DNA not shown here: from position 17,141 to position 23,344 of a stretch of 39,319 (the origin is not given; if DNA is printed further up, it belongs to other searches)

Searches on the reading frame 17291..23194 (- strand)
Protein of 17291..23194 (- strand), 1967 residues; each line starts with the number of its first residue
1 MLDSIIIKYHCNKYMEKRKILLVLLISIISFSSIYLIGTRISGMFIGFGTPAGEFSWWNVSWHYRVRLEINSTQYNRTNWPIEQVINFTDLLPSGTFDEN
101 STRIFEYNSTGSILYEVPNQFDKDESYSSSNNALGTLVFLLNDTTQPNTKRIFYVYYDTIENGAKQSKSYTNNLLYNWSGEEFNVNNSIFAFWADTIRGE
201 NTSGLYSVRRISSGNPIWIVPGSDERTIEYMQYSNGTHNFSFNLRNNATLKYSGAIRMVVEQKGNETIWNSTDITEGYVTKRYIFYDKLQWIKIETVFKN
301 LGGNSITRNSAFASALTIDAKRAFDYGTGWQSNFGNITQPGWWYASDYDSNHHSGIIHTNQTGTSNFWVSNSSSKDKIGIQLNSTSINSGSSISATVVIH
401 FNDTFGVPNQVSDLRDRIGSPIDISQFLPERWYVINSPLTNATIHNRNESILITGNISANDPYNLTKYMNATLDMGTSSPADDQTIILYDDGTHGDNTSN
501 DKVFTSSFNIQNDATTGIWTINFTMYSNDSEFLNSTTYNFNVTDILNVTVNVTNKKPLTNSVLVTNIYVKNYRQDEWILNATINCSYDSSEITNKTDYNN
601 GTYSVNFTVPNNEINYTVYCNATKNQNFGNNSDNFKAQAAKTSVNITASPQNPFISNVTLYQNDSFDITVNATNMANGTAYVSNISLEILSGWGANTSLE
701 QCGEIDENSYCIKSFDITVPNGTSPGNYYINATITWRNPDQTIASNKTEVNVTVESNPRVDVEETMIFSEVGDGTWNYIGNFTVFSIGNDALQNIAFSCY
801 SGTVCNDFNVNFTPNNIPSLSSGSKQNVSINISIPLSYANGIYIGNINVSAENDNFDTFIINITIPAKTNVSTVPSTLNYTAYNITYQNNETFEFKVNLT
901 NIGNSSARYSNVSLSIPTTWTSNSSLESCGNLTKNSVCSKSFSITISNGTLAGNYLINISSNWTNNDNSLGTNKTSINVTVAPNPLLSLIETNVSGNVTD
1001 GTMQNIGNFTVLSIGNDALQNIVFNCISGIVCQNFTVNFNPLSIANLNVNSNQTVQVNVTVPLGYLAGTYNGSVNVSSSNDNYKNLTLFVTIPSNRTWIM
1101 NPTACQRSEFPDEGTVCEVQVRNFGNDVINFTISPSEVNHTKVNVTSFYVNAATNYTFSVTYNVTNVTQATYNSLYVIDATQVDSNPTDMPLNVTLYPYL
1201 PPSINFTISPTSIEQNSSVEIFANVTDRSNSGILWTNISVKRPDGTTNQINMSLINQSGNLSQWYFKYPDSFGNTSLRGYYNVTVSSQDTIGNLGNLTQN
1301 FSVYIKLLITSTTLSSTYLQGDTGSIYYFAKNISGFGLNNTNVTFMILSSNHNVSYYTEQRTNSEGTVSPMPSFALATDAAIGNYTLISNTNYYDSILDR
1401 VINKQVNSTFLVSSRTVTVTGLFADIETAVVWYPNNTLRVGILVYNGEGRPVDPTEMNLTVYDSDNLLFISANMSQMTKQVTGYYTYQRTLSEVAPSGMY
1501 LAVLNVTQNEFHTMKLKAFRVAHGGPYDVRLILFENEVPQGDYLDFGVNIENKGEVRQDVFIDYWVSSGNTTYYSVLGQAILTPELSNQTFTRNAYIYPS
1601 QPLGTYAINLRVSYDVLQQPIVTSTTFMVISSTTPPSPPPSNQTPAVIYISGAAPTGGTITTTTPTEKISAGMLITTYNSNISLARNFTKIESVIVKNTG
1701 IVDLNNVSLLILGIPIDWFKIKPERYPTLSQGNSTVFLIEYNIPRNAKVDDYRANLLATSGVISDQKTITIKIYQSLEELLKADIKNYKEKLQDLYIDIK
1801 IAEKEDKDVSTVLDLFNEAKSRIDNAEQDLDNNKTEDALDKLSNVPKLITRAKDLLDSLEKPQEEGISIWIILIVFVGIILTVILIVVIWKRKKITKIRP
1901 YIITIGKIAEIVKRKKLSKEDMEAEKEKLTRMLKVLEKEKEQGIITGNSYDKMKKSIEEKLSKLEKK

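Call 48: search_protein_families(library=pfam, proteins=[window:17291-23194:-], max_evalue=0.01)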
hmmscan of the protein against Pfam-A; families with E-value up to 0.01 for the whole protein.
window:17291-23194:- (1967 aa): 3 families
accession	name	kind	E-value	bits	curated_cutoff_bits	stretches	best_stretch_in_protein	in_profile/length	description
PF10633.15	NPCBM_assoc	-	5.3e-24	84.7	24.4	2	891-960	5-74/78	NPCBM-associated, NEW3 domain of alpha-galactosidase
PF01835.25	MG2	-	9.7e-13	48.7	32.8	1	1431-1521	10-96/96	MG2 domain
PF22680.2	Glyco_hydro_123_N_2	-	0.001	19.4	27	0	1046-1077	110-141/142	Glycoside hydrolase 123 N-terminal domain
